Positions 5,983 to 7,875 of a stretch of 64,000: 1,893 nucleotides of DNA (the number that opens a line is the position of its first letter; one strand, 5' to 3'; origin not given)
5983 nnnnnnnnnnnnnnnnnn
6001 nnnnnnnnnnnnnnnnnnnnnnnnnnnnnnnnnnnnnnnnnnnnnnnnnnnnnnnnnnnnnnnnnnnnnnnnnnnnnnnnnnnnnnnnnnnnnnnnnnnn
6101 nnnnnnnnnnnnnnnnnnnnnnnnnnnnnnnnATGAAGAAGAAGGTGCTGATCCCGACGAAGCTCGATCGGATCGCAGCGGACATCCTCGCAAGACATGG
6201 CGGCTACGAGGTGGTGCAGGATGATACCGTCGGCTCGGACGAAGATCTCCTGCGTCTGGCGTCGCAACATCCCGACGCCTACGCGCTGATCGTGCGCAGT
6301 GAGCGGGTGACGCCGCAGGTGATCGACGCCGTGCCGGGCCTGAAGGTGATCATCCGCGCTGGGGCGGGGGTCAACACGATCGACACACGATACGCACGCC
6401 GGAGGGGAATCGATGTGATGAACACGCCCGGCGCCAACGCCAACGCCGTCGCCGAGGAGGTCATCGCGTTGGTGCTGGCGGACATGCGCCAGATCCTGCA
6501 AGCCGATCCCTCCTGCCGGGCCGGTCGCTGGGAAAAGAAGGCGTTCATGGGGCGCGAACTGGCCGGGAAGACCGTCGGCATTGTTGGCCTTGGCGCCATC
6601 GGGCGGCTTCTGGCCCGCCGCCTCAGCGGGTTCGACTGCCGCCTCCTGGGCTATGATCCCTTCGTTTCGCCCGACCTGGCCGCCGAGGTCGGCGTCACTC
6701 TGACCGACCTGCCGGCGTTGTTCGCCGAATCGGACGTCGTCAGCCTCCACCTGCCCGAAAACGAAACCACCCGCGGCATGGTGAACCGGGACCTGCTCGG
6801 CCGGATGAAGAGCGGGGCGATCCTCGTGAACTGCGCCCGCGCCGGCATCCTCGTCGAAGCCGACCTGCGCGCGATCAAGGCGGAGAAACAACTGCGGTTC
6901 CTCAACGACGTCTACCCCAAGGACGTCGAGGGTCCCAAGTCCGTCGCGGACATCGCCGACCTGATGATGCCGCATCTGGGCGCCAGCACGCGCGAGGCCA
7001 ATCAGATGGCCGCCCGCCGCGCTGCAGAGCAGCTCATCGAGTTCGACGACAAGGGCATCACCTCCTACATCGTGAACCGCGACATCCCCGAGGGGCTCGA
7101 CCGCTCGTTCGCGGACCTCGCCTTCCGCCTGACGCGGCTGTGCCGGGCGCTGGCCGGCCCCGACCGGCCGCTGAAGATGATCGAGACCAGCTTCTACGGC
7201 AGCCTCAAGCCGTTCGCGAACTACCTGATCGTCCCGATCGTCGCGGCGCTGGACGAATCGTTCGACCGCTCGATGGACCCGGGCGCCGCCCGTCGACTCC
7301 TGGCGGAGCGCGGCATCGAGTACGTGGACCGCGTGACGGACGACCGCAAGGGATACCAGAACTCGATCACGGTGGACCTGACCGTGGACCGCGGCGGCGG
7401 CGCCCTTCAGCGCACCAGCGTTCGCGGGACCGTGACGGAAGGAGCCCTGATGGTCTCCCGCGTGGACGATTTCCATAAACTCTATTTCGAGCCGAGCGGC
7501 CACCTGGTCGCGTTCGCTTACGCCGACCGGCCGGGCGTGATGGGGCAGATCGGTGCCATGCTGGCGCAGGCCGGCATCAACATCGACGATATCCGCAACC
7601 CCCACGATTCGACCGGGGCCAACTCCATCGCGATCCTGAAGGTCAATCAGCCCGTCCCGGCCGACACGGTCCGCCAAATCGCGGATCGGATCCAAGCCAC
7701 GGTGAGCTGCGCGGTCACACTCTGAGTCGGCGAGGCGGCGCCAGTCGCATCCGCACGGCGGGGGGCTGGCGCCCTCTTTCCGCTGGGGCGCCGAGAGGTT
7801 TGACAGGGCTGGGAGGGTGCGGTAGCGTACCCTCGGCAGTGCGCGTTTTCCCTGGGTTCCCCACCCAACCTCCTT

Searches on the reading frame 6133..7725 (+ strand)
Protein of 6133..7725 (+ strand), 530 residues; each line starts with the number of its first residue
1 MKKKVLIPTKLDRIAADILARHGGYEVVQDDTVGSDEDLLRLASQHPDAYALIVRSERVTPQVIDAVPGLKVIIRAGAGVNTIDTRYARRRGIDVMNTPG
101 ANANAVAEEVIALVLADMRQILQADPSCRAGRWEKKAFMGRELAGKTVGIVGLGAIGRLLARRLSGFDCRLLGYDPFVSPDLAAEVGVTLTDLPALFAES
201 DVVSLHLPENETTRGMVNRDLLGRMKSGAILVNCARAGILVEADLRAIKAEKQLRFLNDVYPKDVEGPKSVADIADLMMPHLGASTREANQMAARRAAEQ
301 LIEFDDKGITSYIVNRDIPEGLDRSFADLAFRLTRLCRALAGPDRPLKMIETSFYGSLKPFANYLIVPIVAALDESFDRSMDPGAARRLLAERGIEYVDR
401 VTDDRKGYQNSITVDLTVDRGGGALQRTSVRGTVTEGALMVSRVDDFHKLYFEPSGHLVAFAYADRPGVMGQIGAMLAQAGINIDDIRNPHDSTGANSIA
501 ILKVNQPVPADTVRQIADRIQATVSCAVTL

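Call 12: find_encoding_contigs(protein=window:6133-7725:+, flank=3000, max_places=6)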
Protein window:6133-7725:+ (530 aa): 4 contigs read that carry it; 3 places shown.
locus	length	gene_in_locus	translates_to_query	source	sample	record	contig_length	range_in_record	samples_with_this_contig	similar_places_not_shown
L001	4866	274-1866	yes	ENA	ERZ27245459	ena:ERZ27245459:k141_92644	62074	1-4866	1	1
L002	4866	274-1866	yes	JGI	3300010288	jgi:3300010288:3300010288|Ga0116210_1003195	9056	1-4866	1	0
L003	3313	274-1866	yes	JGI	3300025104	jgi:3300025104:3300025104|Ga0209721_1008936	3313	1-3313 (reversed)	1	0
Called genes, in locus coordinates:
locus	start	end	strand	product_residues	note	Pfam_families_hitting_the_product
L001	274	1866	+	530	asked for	PF00389:2-Hacid_dh, PF02826:2-Hacid_dh_C, PF03446:NAD_binding_2 (weak), PF01842:ACT (faint)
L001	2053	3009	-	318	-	PF00291:PALP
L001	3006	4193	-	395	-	PF01053:Cys_Met_Meta_PP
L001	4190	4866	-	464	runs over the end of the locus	PF00291:PALP, PF00571:CBS (weak)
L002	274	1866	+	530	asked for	PF00389:2-Hacid_dh, PF02826:2-Hacid_dh_C, PF03446:NAD_binding_2 (weak), PF01842:ACT (faint)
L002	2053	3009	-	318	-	PF00291:PALP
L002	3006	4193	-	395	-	PF01053:Cys_Met_Meta_PP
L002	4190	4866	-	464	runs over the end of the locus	PF00291:PALP, PF00571:CBS (weak)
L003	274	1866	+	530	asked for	PF00389:2-Hacid_dh, PF02826:2-Hacid_dh_C, PF03446:NAD_binding_2 (weak), PF01842:ACT (faint)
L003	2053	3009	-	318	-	PF00291:PALP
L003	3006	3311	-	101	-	?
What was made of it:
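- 6133..7725 (+): serA, D-3-phosphoglycerate dehydrogenase with ACT domain (530 aa), the gene downstream of the array. call 12 (exact protein found in three metagenome contigs; Pfam 2-Hacid_dh, 2-Hacid_dh_C, ACT)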

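Call 18: find_related_loci(query=window:6133-7725:+, collection=genome_contigs, flank=10000)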
Query window:6133-7725:+ (530 aa) in genome_contigs; peptide patterns used: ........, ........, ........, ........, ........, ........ (x = any residue, [..] = any of these).
228 stretches matched a pattern; 166 encode a relative of the query (tblastn E <= 1e-3); the best 80 are kept; 80 distinct loci.
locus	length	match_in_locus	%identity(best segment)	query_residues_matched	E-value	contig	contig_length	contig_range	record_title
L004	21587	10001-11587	82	3-530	0e+0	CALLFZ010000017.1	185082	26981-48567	MAG: uncultured bacterium isolate R1_Bin_METABAT__158_1 genome assembly, contig: c_000002462300, whole genome shotgun se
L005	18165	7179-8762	76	3-530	0e+0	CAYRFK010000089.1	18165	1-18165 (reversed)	MAG TPA_asm: uncultured Verrucomicrobiota bacterium isolate SRP272421_co4_497 genome assembly, contig: NODE_7731_length_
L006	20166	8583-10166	76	3-530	0e+0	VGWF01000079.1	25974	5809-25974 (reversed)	MAG: Lentisphaerae bacterium isolate K_DeepCast_100m_m2_028 K_DeepCast_100m_m2_028_Ga0194127_10002352, whole genome shot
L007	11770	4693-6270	71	1-530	0e+0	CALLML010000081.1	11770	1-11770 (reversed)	MAG: uncultured bacterium isolate N1_Bin_METABAT__136_sub_1 genome assembly, contig: c_000001910423, whole genome shotgu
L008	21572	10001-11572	66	3-530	0e+0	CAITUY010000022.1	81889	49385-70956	uncultured bacterium isolate AlinenLipids_bin-7679 genome assembly, contig: bin-7679:022/250, whole genome shotgun seque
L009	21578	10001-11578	64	1-530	0e+0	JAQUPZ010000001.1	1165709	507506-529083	MAG: Kiritimatiellae bacterium isolate STD1_38 NODE_1_length_1165709_cov_7.488644_Sandtown_D1, whole genome shotgun sequ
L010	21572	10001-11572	63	3-530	0e+0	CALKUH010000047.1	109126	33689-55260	MAG TPA_asm: uncultured Verrucomicrobia bacterium isolate SRR5576005_bin.86_CONCOCT_v1.1_MAG genome assembly, contig: ER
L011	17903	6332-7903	64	3-530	0e+0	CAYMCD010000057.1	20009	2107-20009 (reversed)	MAG TPA_asm: uncultured Verrucomicrobiota bacterium isolate binchicken_co16_330 genome assembly, contig: NODE_4519_lengt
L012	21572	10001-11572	63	3-530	0e+0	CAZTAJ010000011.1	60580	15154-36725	MAG TPA_asm: uncultured Verrucomicrobiota bacterium isolate SRP272421_co4_360 genome assembly, contig: NODE_723_length_6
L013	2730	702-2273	62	3-530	0e+0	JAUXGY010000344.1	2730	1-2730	MAG: Kiritimatiellales bacterium isolate CSMAG_2941 CSMAG_2941_k119_1342159_length_2730_cov_7.0000, whole genome shotgun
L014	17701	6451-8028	61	1-530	0e+0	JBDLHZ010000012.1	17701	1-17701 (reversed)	MAG: Verrucomicrobiota bacterium isolate MAG007 MAG007_12, whole genome shotgun sequence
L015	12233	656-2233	64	1-530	0e+0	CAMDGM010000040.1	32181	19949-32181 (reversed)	MAG: PVC group bacterium isolate MiH-14oct19-188 genome assembly, contig: MiH-14oct19-C2504, whole genome shotgun sequen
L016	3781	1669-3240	63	3-530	0e+0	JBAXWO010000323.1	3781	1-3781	MAG: bacterium isolate ELA715 MAG715_323, whole genome shotgun sequence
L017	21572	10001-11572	64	3-530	0e+0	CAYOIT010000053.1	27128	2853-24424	MAG TPA_asm: uncultured Verrucomicrobiota bacterium isolate SRP272421_co4_179 genome assembly, contig: NODE_3790_length_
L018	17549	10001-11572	62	3-530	0e+0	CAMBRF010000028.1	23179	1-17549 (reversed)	MAG: PVC group bacterium isolate MiH-14oct19-80 genome assembly, contig: MiH-14oct19-C4311, whole genome shotgun sequenc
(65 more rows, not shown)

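Call 45: search_protein_families(library=pfam, alignment_id=A1, max_evalue=0.00001)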
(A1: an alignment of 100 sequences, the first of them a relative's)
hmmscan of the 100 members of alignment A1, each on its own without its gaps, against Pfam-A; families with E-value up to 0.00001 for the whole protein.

A. member 1, L006:8520-10169:+ (549 aa): 4 families
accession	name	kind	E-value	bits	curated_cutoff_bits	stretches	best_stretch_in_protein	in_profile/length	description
PF02826.25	2-Hacid_dh_C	-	7.1e-45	153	25.1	1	130-285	1-159/178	D-isomer specific 2-hydroxyacid dehydrogenase, NAD binding domain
PF00389.36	2-Hacid_dh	-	1.5e-25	89.9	24.6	1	26-334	3-134/134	D-isomer specific 2-hydroxyacid dehydrogenase, catalytic domain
PF03446.21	NAD_binding_2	-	5e-09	36.8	21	1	166-276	1-115/161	NAD binding domain of 6-phosphogluconate dehydrogenase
PF01842.31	ACT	-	4.2e-07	30.1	27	1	477-535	2-61/66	ACT domain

B. families by the number of members that match (of 100 scanned): 106 families (the first 25 are shown)
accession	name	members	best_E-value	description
PF00884.28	Sulfatase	3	8e-44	Sulfatase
PF01261.30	AP_endonuc_2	3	9.6e-34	Xylose isomerase-like TIM barrel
PF13649.12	Methyltransf_25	3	2.1e-11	Methyltransferase domain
PF04055.27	Radical_SAM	2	2.4e-28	Radical SAM superfamily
PF16347.10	SGSH_C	2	1.1e-23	N-sulphoglucosamine sulphohydrolase, C-terminal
PF01663.27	Phosphodiest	2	4.4e-14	Type I phosphodiesterase / nucleotide pyrophosphatase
PF13847.12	Methyltransf_31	2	4.3e-13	Methyltransferase domain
PF03446.21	NAD_binding_2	2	3.7e-12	NAD binding domain of 6-phosphogluconate dehydrogenase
PF01479.30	S4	2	5.1e-12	S4 domain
PF08242.18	Methyltransf_12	2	3.9e-10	Methyltransferase domain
PF01842.31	ACT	2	4.2e-07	ACT domain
PF01264.26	Chorismate_synt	1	3.7e-140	Chorismate synthase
PF08003.17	Methyltransf_9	1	7.1e-132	Protein of unknown function (DUF1698)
PF02548.21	Pantoate_transf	1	5.6e-112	Ketopantoate hydroxymethyltransferase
PF00224.27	PK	1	1.6e-111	Pyruvate kinase, barrel domain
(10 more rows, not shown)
